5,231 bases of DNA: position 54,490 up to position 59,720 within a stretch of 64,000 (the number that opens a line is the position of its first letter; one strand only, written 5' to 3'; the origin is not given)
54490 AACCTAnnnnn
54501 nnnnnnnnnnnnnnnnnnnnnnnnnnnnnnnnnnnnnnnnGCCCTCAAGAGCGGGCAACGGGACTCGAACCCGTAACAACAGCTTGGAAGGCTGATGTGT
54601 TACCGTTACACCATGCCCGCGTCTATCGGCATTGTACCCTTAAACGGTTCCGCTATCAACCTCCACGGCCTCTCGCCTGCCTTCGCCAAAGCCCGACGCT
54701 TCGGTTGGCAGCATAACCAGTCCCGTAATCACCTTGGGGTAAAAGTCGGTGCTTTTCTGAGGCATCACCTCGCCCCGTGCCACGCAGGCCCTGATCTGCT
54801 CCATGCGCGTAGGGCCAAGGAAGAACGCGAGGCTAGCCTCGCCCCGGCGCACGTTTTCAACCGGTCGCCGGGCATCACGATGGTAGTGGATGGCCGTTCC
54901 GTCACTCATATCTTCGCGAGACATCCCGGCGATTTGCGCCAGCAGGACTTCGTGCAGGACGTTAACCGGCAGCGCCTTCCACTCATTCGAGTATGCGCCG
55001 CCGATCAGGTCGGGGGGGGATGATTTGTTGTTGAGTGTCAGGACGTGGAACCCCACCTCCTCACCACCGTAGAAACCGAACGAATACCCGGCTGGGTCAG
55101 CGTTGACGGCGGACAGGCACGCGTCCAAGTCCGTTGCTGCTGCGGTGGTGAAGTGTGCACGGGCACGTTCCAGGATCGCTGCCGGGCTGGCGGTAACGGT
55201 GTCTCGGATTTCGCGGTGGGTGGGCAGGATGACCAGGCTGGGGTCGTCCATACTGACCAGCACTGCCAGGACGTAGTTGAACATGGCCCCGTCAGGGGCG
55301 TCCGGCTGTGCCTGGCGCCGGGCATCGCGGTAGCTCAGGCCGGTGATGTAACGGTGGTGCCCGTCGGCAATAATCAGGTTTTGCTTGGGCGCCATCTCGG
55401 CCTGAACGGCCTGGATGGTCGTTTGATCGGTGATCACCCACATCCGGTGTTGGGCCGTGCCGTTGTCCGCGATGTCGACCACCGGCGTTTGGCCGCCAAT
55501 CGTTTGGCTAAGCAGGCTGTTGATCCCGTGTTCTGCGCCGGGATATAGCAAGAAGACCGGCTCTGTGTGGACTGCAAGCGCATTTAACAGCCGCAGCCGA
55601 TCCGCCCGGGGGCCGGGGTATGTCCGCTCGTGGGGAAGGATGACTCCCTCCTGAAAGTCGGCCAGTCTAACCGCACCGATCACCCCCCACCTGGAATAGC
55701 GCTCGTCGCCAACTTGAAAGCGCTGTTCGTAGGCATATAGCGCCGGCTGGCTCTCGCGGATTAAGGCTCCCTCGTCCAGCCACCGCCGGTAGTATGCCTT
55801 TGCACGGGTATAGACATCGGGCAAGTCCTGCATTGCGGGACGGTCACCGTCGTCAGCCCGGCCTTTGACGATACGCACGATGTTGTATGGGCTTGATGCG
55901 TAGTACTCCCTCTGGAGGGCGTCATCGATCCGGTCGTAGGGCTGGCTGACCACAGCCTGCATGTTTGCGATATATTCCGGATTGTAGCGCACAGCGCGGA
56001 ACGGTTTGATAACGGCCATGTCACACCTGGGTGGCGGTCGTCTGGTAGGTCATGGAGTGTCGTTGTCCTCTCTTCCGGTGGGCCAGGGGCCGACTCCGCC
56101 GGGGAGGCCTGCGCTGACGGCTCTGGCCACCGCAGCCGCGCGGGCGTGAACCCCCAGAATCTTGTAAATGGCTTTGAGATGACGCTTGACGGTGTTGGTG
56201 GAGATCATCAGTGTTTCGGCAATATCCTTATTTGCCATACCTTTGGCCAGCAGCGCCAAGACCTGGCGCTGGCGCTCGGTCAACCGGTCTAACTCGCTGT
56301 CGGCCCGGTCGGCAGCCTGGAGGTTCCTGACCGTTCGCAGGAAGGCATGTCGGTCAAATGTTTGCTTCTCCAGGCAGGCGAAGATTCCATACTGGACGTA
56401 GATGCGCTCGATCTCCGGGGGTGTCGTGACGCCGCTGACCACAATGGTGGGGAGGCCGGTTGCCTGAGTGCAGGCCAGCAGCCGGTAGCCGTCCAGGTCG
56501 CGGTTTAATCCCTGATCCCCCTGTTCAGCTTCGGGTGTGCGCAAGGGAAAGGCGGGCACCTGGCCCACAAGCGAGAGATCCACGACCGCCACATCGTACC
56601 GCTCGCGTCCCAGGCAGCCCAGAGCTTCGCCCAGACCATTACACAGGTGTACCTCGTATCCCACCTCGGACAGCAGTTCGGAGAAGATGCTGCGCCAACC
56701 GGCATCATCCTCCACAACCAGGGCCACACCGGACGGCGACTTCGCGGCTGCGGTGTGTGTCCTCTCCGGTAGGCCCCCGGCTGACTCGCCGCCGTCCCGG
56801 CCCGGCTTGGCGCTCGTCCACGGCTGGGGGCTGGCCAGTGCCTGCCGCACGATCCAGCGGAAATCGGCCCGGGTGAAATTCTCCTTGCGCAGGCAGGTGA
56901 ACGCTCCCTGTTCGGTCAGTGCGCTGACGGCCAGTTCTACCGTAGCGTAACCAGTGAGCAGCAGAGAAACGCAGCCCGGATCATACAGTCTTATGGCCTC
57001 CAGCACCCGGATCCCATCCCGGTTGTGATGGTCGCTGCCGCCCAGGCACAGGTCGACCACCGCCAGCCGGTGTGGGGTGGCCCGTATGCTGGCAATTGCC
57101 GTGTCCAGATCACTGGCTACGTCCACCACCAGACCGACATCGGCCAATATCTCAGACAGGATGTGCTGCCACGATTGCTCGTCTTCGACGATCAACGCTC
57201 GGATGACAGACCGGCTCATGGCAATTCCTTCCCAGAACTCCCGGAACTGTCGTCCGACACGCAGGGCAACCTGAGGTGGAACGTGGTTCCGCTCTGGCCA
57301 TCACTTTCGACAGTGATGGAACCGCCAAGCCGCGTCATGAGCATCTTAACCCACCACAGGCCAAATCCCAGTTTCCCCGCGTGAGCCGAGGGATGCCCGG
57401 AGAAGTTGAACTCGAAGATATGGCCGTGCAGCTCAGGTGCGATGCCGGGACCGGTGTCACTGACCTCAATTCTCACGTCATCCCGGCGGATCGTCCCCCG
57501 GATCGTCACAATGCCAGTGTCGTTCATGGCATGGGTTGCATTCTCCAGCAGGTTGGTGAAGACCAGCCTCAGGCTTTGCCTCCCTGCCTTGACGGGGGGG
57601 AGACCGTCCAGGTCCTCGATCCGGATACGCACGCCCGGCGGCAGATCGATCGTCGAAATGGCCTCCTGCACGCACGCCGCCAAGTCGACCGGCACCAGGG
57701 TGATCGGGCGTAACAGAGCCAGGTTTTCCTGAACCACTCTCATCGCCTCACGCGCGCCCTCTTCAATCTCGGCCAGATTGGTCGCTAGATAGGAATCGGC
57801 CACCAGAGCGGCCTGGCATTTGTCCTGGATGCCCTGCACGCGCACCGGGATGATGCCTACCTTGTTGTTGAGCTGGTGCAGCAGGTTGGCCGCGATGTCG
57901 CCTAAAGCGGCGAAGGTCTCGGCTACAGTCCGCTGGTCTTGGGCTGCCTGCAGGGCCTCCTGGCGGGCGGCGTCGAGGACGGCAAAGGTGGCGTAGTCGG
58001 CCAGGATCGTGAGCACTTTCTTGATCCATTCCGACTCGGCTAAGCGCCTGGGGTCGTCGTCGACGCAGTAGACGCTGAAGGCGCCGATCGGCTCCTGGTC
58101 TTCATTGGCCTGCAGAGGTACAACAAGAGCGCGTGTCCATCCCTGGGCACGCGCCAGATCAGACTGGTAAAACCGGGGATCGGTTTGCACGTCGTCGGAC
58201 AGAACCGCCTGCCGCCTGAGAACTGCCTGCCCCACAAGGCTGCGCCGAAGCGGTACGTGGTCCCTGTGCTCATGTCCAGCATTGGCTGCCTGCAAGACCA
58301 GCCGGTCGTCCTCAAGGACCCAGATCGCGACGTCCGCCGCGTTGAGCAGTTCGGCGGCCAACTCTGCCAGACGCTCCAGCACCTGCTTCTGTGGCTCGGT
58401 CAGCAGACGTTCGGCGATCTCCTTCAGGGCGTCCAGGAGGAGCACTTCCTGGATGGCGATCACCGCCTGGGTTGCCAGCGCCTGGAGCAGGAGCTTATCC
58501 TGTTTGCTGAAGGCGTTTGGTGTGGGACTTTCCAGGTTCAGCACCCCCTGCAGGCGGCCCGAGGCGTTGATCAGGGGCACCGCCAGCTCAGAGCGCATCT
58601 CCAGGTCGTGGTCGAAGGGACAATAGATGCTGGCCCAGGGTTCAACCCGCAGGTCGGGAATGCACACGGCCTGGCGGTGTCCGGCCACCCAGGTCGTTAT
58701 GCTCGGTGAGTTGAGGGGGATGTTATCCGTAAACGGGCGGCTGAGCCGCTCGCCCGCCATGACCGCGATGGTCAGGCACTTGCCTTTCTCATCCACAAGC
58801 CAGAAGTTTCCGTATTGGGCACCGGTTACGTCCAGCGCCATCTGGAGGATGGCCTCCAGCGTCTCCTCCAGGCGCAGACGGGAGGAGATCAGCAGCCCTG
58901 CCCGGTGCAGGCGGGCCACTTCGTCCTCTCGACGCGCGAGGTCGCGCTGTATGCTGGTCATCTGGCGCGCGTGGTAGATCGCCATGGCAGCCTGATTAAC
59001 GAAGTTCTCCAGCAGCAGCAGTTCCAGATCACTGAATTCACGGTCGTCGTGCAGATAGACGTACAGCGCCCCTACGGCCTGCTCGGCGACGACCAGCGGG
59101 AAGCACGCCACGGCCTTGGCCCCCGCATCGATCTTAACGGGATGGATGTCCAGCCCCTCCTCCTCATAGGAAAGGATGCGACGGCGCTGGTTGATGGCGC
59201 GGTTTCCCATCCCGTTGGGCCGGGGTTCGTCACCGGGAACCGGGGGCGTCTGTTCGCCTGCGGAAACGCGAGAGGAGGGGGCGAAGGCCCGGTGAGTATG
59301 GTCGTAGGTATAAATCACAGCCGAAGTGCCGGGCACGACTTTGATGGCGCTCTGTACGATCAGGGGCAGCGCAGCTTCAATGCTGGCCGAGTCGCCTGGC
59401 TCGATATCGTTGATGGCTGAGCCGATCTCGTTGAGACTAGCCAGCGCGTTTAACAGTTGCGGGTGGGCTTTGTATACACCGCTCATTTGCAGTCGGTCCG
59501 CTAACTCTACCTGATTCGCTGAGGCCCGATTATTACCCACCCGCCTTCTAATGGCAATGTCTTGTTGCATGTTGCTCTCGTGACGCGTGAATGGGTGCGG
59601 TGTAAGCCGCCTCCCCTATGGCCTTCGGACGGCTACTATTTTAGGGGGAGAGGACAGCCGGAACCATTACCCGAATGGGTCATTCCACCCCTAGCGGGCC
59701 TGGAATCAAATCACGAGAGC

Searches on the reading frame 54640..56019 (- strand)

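Call 60: search_protein_families(library=pfam, proteins=[window:54640-56019:-], max_evalue=0.000001)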
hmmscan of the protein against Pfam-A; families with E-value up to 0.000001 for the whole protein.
window:54640-56019:- (459 aa): 1 family
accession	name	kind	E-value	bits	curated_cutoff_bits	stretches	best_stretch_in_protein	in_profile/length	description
PF06245.16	DUF1015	-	2.5e-89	299.9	25.8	1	4-331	1-310/325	Protein of unknown function (DUF1015)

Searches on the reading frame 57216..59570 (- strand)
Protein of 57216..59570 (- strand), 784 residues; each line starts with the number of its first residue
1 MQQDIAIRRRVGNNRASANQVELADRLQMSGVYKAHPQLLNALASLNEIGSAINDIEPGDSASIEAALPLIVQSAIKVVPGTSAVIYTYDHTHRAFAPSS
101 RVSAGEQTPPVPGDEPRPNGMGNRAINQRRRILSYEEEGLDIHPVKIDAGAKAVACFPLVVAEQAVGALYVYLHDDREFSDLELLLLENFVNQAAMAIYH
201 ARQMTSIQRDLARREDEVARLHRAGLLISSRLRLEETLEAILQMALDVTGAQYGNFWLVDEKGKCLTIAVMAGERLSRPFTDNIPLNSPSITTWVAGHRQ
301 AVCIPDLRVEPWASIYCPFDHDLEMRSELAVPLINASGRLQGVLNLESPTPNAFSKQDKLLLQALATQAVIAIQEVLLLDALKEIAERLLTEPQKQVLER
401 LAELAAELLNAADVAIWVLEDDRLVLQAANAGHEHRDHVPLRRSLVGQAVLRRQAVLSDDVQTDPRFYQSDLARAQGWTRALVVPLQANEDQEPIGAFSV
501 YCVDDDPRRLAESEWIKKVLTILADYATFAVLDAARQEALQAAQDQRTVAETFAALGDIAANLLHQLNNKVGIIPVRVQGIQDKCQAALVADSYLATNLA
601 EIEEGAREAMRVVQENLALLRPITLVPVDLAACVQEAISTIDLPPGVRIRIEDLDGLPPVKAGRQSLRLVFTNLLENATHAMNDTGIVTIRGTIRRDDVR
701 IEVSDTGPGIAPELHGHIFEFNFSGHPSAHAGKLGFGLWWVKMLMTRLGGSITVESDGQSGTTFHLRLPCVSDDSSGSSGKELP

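Call 60: search_protein_families(library=pfam, proteins=[window:57216-59570:-], max_evalue=0.000001)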
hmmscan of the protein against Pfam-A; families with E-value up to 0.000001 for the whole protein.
window:57216-59570:- (784 aa): 4 families
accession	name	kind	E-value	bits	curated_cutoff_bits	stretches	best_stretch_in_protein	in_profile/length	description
PF13185.12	GAF_2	-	1.8e-48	164.7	28.6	3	234-374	4-136/136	GAF domain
PF01590.32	GAF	-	1.7e-39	135.8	22.4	3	234-373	2-133/133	GAF domain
PF13492.12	GAF_3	-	9.6e-25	87.9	27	1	234-374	2-128/129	GAF domain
PF02518.31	HATPase_c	-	3e-21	76.4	26.4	1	665-769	4-108/111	Histidine kinase-, DNA gyrase B-, and HSP90-like ATPase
